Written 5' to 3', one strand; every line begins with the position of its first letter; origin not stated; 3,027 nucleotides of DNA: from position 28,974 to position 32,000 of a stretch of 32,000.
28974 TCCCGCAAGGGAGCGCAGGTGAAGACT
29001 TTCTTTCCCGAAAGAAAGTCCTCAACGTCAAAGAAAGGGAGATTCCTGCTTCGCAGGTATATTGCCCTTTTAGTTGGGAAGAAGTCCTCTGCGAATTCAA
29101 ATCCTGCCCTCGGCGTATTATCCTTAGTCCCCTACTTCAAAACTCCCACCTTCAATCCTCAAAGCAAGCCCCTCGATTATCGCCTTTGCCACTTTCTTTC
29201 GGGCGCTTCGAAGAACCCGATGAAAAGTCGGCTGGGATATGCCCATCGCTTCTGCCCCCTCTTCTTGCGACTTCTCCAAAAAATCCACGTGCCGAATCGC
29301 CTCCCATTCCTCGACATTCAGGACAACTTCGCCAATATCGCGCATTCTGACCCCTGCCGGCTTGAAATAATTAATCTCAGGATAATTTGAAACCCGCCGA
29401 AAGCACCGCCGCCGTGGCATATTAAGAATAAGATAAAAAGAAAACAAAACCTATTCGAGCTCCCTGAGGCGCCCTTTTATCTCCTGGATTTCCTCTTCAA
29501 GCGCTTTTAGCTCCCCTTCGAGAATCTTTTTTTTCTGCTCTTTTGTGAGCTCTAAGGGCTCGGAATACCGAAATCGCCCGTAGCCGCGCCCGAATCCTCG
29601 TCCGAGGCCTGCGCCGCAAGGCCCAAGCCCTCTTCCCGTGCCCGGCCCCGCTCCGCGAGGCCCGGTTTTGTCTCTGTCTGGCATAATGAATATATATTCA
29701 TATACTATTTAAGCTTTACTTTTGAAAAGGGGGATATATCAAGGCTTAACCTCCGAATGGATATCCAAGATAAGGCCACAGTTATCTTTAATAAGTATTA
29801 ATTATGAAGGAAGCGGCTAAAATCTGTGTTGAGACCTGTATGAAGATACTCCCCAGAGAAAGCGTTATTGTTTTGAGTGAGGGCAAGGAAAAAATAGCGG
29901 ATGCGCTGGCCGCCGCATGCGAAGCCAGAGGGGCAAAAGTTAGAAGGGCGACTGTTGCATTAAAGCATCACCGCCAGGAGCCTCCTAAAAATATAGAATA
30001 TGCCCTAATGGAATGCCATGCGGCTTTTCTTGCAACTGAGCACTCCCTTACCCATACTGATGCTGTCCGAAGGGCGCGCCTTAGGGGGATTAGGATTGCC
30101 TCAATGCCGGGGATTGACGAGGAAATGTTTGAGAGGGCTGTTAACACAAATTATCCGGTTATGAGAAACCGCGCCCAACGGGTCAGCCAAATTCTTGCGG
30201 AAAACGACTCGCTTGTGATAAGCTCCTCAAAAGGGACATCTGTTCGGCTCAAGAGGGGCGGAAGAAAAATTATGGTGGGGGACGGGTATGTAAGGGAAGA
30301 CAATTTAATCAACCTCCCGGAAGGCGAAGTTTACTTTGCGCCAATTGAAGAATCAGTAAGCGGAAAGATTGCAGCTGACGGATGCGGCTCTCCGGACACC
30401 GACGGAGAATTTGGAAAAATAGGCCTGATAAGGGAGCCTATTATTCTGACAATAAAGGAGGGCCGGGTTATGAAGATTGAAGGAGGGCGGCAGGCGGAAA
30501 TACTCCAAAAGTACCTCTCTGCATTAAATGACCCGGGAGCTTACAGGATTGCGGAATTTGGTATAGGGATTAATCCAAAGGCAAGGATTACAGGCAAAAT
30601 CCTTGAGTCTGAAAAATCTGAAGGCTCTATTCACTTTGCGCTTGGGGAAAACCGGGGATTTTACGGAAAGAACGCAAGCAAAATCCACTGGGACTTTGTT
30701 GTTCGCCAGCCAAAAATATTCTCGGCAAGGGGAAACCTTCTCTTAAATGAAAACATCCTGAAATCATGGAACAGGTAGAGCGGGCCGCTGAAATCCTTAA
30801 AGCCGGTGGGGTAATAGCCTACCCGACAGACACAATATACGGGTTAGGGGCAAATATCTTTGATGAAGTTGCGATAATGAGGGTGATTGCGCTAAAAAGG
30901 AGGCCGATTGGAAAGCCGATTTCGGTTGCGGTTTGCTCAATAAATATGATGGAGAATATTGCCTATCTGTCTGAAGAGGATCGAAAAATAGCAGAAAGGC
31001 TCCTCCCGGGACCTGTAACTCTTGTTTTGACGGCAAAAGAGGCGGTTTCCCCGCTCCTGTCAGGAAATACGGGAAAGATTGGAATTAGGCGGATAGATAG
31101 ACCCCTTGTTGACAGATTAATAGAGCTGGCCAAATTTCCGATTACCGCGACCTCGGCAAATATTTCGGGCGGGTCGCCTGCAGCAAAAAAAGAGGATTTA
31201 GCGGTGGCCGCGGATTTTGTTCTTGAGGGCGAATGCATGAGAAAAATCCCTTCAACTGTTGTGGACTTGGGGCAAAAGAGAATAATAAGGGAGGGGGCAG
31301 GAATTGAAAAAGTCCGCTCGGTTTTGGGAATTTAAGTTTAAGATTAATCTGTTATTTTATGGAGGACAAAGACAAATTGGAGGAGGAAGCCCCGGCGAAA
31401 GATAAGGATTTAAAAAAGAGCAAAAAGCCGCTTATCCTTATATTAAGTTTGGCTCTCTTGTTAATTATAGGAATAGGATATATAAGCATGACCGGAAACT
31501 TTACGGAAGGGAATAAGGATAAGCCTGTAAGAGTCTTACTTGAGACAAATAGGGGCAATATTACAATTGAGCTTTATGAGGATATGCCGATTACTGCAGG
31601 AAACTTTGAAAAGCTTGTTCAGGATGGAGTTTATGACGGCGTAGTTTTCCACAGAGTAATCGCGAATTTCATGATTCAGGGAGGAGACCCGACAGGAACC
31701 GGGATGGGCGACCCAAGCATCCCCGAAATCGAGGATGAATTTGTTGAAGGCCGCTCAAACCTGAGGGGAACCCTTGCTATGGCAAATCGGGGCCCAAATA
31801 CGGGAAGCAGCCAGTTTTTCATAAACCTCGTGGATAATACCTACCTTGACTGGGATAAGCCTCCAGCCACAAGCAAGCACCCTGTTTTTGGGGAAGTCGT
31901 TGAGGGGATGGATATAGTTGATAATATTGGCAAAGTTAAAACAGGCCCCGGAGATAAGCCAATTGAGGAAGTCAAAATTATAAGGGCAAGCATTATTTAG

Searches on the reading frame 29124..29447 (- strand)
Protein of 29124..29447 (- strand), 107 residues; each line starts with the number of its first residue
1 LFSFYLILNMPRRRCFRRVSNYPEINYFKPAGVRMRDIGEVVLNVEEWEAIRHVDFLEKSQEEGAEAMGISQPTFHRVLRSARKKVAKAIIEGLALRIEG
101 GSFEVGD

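Call 9: search_protein_families(library=pfam, proteins=[window:29124-29447:-])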
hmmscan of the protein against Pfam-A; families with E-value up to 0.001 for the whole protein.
window:29124-29447:- (107 aa): 3 families
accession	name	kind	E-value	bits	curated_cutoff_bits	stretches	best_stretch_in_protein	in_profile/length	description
PF02001.22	DUF134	-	5.5e-27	94.6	27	1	12-104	6-96/98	Protein of unknown function DUF134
PF04967.18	HTH_10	-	0.0001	22.5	23.1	1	65-87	30-52/53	HTH DNA binding domain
PF08281.18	Sigma70_r4_2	-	0.00093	19.2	25.7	0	49-85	17-53/54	Sigma-70, region 4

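Call 11: find_encoding_contigs(protein=window:29124-29447:-, flank=3000, max_places=10)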
Protein window:29124-29447:- (107 aa): no gene with exactly this product is on record in the collection.

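Call 77: find_homologous_proteins(query=window:29124-29447:-, max_evalue=1e-10)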
Query window:29124-29447:- (107 aa): 343 proteins with E <= 1e-10 among 343 candidates; the best 120 are listed.
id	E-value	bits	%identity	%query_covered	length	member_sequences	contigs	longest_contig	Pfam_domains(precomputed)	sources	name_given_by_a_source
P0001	1.3e-51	191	93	90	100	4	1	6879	PF02001.22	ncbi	ncbi:MAG: DUF134 domain-containing protein [Candidatus Aenigmatarchaeota archaeon]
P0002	8.3e-32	127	63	90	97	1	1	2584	PF02001.22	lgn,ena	-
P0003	1.1e-31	127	61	90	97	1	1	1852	PF02001.22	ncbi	-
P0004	2.6e-31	126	63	88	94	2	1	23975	PF02001.22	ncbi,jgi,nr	ncbi:MAG: hypothetical protein DRP06_00605 [Candidatus Aenigmatarchaeota archaeon]|nr:MAG: hypotheti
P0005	4.1e-31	125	59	90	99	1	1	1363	PF02001.22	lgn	-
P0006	3.0e-30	122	64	88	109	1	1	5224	PF02001.22,PF08281.19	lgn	-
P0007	4.9e-30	122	59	80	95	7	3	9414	PF02001.22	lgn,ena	-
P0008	2.8e-28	116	63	90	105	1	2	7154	PF02001.22,PF08281.19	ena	-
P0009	1.3e-27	114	61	90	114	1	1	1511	PF02001.22,PF08281.19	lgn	-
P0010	1.3e-27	114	59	90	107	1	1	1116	PF02001.22,PF08281.19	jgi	-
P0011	1.6e-27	114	56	90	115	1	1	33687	PF02001.22,PF08281.19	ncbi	ncbi:MAG: DUF134 domain-containing protein [Candidatus Diapherotrites archaeon]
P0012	1.9e-27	113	58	90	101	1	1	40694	PF20432.5,PF02001.22,PF08281.19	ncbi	-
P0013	2.0e-27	113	56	91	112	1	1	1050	PF02001.22,PF08281.19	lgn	-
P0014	2.5e-27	113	62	89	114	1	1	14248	PF02001.22,PF08281.19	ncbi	ncbi:MAG: DUF134 domain-containing protein [Candidatus Diapherotrites archaeon]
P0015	4.3e-27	112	59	88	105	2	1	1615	PF02001.22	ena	-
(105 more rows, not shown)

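Call 78: find_encoding_contigs(protein=P0004, flank=2500, max_places=2)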
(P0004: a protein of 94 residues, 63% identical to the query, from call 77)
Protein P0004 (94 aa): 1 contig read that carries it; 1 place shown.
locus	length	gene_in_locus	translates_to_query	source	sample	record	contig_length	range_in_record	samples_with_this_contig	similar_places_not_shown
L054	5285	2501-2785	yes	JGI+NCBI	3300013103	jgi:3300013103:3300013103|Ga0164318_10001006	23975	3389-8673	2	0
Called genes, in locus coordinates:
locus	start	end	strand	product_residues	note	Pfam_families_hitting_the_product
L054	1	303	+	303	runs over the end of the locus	-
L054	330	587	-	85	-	PF05016:ParE_toxin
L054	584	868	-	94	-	-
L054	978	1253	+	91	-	-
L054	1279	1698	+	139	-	PF03773:ArsP_1 (weak)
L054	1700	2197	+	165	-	PF03773:ArsP_1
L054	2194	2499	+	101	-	PF02579:Nitro_FeMo-Co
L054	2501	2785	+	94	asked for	PF02001:DUF134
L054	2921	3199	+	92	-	-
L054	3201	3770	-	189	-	-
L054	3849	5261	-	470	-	-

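Call 79: find_encoding_contigs(protein=P0002, flank=2500, max_places=2)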
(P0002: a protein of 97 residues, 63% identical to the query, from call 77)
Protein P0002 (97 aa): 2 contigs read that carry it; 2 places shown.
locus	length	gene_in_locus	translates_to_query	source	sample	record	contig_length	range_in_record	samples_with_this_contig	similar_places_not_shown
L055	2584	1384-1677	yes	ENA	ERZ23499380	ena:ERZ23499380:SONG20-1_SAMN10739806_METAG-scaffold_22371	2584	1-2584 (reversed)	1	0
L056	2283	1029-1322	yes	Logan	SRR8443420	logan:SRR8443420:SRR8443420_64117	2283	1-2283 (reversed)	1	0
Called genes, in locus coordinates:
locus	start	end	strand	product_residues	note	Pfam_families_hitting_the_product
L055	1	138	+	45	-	?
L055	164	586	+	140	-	PF03773:ArsP_1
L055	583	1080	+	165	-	PF03773:ArsP_1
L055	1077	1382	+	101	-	PF02579:Nitro_FeMo-Co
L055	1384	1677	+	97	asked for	PF02001:DUF134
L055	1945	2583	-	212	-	?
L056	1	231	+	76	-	?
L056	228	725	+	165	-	PF03773:ArsP_1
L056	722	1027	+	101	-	PF02579:Nitro_FeMo-Co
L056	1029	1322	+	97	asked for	PF02001:DUF134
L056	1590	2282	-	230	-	?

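Call 80: find_encoding_contigs(protein=P0007, flank=2500, max_places=3)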
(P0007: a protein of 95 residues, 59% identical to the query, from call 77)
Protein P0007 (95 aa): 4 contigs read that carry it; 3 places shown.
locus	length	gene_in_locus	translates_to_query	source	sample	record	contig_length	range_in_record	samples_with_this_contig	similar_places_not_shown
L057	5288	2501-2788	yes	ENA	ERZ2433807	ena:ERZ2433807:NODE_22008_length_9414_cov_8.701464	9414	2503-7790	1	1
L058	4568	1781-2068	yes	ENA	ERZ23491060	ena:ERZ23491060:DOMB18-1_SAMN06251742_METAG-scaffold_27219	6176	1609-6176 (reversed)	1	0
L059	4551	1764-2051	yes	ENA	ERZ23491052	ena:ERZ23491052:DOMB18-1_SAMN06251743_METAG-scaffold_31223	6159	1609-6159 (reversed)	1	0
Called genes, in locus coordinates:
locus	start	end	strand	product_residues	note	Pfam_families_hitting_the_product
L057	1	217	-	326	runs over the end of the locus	PF01867:Cas_Cas1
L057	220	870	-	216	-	PF17955:Cas6b_N, PF17262:Cas6b_C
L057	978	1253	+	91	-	PF17253:DUF5320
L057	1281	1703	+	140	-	PF03773:ArsP_1 (weak)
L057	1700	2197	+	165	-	PF03773:ArsP_1 (weak)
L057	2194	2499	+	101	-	PF02579:Nitro_FeMo-Co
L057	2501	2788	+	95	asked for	PF02001:DUF134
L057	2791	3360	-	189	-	-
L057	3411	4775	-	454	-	-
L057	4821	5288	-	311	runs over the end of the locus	PF00004:AAA, PF13173:AAA_14 (weak), PF13177:DNA_pol3_delta2, PF21960:RCF1-5-like_lid, PF25361:AAA_lid_RFC1 (weak), PF08542:Rep_fac_C, PF22534:RFC_C (weak)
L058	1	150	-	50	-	?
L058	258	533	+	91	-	PF17253:DUF5320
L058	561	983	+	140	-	PF03773:ArsP_1 (weak)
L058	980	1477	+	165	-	PF03773:ArsP_1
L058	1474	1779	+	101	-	PF02579:Nitro_FeMo-Co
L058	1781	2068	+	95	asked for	PF02001:DUF134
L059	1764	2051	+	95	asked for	PF02001:DUF134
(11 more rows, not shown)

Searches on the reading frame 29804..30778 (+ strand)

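Call 8: search_protein_families(library=pfam, proteins=[window:29804-30778:+])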
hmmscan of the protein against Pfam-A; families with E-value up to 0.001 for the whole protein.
window:29804-30778:+ (324 aa): 1 family
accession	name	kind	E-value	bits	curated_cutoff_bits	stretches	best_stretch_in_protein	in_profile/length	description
PF02073.20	Peptidase_M29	-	2.9e-14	53.1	27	1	122-304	190-385/406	Thermophilic metalloprotease (M29)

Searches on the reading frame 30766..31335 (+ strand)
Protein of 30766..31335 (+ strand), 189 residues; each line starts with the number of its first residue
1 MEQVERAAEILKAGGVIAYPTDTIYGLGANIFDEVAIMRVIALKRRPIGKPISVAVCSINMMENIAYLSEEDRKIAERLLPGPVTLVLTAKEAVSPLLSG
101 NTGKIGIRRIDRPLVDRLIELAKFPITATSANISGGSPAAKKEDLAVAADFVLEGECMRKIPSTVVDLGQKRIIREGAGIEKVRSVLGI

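Call 9: search_protein_families(library=pfam, proteins=[window:30766-31335:+])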
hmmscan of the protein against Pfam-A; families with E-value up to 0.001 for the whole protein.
window:30766-31335:+ (189 aa): 1 family
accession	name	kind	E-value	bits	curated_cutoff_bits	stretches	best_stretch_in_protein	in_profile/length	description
PF01300.24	Sua5_yciO_yrdC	-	1.6e-45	155.2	25.1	1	9-177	1-178/178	Telomere recombination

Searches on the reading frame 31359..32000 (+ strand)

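Call 9: search_protein_families(library=pfam, proteins=[window:31359-32000:+])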
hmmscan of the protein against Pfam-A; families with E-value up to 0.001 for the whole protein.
window:31359-32000:+ (213 aa): 1 family
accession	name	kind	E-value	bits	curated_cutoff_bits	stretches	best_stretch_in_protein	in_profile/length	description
PF00160.26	Pro_isomerase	-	6.8e-47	160.1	21.7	1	59-210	2-157/159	Cyclophilin type peptidyl-prolyl cis-trans isomerase/CLD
